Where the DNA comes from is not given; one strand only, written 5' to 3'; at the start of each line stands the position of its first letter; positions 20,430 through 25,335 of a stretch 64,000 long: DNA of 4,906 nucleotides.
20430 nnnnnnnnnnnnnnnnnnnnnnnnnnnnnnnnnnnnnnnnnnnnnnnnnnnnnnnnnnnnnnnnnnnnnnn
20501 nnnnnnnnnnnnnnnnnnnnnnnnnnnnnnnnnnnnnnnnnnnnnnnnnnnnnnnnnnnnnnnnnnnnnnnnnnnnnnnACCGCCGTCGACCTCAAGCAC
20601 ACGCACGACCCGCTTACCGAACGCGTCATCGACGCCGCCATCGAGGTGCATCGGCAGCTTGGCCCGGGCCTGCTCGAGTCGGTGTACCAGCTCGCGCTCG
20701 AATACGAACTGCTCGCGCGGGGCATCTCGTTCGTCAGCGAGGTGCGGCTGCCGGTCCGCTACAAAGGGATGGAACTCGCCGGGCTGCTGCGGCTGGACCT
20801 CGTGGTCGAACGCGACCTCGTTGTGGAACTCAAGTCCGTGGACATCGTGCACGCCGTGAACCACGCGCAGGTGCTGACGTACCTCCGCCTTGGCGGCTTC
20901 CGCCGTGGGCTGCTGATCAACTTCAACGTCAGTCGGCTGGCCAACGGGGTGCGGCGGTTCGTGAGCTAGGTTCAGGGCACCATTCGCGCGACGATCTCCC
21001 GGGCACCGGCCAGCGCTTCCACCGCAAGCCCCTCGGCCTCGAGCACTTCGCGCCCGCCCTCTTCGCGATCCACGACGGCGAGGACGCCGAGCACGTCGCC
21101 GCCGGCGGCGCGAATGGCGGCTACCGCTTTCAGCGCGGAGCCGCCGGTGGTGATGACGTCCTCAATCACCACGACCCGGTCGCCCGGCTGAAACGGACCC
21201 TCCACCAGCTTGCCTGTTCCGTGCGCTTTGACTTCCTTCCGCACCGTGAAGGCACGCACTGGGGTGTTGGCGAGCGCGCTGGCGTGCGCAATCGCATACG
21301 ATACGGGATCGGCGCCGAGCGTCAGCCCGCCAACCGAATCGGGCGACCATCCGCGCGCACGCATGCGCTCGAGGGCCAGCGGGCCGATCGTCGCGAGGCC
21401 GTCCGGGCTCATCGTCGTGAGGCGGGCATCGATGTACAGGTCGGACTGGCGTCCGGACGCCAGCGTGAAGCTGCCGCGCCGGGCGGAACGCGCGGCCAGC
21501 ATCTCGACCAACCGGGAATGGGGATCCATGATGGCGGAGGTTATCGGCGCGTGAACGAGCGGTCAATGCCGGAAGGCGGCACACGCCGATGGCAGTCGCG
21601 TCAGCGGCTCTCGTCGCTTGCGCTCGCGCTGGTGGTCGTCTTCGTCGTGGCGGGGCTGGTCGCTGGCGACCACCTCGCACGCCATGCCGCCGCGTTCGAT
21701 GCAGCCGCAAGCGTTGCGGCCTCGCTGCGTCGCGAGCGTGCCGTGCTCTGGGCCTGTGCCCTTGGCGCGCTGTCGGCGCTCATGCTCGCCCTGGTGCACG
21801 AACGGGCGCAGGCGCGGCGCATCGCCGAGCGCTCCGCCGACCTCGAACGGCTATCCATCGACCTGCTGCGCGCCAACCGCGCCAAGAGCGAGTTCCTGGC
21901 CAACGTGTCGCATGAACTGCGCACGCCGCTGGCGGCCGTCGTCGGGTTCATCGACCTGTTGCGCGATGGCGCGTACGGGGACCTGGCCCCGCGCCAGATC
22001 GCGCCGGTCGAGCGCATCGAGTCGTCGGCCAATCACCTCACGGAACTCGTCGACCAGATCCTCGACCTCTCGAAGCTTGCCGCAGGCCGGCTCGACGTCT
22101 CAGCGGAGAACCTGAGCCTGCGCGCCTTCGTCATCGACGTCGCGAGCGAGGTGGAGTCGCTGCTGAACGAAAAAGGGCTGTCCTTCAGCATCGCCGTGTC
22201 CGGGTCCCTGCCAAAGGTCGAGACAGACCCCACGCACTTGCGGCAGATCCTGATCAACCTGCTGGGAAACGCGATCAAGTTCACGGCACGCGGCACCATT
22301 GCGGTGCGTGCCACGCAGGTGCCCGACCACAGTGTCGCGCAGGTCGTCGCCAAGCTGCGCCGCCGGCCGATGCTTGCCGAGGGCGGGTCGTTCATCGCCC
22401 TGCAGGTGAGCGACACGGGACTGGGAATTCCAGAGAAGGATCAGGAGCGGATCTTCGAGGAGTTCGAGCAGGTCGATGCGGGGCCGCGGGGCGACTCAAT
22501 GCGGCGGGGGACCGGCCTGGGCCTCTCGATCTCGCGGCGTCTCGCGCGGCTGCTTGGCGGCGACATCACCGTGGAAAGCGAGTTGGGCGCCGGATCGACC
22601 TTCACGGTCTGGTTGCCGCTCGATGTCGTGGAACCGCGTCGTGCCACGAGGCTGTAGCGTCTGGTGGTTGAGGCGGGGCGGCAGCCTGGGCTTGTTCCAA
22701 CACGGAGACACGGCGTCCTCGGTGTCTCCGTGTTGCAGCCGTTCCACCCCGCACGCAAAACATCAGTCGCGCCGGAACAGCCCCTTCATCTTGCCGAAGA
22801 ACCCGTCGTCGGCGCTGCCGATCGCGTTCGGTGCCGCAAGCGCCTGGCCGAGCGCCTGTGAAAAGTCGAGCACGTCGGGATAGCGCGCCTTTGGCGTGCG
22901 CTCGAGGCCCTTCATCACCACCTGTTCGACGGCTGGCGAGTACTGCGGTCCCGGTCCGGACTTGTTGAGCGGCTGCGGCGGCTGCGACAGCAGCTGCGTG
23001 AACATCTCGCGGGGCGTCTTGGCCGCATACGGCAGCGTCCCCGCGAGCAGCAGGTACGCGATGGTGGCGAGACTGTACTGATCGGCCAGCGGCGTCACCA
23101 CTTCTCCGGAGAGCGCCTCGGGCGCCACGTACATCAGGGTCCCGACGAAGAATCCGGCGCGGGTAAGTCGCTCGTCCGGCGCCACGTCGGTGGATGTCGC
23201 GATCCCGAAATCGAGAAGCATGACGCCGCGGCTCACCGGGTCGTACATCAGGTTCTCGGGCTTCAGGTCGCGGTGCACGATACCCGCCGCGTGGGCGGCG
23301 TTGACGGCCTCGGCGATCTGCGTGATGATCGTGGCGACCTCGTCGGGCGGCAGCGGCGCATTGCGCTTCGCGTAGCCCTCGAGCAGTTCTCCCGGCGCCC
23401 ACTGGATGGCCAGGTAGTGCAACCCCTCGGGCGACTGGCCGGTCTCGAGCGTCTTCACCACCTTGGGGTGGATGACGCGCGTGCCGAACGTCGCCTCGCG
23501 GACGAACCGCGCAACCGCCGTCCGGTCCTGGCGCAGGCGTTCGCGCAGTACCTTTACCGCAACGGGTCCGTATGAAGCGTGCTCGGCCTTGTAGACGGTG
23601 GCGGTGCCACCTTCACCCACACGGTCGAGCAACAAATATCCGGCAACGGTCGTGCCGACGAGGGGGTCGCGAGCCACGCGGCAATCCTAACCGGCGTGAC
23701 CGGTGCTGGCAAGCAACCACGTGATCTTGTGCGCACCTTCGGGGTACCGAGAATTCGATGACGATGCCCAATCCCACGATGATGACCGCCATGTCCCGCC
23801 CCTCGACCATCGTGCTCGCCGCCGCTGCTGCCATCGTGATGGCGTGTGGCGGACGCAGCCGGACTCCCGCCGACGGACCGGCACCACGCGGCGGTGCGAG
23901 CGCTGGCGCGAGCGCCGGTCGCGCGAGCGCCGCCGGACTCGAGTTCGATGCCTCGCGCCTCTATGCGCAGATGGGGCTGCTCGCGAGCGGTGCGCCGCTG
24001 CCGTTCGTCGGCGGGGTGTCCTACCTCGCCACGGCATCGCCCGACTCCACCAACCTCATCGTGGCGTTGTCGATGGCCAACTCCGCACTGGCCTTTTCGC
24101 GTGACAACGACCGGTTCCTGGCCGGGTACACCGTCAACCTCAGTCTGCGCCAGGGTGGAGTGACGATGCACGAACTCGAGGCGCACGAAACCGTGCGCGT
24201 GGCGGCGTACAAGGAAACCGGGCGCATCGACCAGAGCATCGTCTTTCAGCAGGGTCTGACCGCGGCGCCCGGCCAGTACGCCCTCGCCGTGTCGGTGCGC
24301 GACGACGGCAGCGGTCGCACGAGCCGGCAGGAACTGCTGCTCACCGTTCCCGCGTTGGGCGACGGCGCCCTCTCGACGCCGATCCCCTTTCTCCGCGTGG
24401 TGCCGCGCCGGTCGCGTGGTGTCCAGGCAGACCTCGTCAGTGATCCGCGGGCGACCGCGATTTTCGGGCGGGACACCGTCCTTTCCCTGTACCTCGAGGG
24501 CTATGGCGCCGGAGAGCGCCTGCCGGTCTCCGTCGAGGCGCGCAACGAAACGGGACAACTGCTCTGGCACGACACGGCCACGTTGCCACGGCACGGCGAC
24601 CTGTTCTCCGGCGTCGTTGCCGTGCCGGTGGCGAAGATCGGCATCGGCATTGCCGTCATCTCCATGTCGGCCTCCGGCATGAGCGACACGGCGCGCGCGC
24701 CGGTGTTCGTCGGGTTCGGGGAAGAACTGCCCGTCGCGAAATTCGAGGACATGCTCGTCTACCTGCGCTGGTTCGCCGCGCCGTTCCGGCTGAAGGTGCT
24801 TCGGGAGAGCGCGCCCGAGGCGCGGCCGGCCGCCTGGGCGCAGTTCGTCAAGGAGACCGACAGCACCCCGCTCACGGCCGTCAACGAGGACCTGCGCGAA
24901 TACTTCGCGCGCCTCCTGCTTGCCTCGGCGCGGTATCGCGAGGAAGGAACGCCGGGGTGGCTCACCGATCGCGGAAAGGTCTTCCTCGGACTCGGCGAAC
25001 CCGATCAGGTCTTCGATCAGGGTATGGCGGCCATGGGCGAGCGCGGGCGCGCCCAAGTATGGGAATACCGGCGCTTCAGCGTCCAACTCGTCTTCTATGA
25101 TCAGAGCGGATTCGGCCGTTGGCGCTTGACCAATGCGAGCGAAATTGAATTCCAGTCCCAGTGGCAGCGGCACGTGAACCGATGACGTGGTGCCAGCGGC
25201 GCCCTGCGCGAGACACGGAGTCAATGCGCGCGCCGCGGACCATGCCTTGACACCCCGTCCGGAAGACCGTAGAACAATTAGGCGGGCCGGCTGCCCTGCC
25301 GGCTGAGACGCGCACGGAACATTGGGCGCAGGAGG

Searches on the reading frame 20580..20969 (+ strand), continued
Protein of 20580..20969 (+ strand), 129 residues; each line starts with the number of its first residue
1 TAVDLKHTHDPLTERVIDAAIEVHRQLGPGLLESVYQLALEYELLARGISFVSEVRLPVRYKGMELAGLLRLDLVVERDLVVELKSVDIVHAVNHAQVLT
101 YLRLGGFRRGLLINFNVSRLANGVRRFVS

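Call 93: find_encoding_contigs(protein=P0071, flank=4000, max_places=1)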
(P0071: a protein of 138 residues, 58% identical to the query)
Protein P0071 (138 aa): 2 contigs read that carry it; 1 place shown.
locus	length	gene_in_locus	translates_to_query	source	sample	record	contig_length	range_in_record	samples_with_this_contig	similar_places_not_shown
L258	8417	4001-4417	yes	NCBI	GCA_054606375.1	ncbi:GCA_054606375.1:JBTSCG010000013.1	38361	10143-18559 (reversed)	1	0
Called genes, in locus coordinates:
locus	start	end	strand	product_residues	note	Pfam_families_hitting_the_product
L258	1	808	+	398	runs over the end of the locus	PF02515:CoA_transf_3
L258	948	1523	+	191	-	PF04542:Sigma70_r2, PF08281:Sigma70_r4_2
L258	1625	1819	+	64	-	-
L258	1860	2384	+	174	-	PF04978:MST (weak), PF11716:MDMPI_N (weak), PF12867:DinB_2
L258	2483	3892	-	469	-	PF00890:FAD_binding_2 (weak), PF01134:GIDA (weak), PF01262:AlaDh_PNT_C (faint), PF07992:Pyr_redox_2, PF12831:FAD_oxidored, PF13738:Pyr_redox_3 (faint), PF00070:Pyr_redox, PF02852:Pyr_redox_dim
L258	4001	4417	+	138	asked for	PF13366:PDDEXK_3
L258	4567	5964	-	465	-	PF00364:Biotin_lipoyl, PF02817:E3_binding, PF00198:2-oxoacid_dh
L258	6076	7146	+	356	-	PF08240:ADH_N, PF00107:ADH_zinc_N, PF13602:ADH_zinc_N_2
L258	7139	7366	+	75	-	-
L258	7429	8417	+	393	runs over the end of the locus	-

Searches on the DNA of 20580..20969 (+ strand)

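Call 102: search_rna_families(sources=[L248, L249, L250, L253, L254, L255, L256, L257, L258, L251, L245], threshold=gathering)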
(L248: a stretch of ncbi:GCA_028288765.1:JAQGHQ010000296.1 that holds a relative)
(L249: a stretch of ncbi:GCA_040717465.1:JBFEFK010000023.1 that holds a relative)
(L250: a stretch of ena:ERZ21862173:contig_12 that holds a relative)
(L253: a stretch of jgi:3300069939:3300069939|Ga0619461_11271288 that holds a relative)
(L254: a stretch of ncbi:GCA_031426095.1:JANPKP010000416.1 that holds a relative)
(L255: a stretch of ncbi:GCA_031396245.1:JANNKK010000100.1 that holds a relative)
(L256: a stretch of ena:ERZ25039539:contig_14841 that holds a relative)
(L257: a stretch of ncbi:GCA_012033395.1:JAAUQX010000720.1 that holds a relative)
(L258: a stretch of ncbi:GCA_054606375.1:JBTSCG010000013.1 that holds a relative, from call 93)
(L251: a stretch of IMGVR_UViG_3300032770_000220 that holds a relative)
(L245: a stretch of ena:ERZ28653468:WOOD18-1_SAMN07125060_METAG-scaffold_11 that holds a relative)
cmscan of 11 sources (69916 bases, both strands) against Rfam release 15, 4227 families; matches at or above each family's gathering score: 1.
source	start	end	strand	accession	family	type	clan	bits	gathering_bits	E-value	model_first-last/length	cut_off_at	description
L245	8261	8636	-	RF00010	RNaseP_bact_a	Gene; ribozyme;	CL00002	279.6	100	3.3e-90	1-367/367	no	Bacterial RNase P class A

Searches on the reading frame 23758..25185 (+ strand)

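Call 48: search_protein_families(library=pfam, proteins=[window:23758-25185:+], max_evalue=0.001)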
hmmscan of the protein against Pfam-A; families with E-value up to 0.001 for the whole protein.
window:23758-25185:+ (475 aa): 1 family
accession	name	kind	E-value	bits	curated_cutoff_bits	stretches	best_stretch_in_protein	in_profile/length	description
PF20094.4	GWxTD_dom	-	6.2e-07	29.8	26.9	1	359-473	58-167/172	GWxTD domain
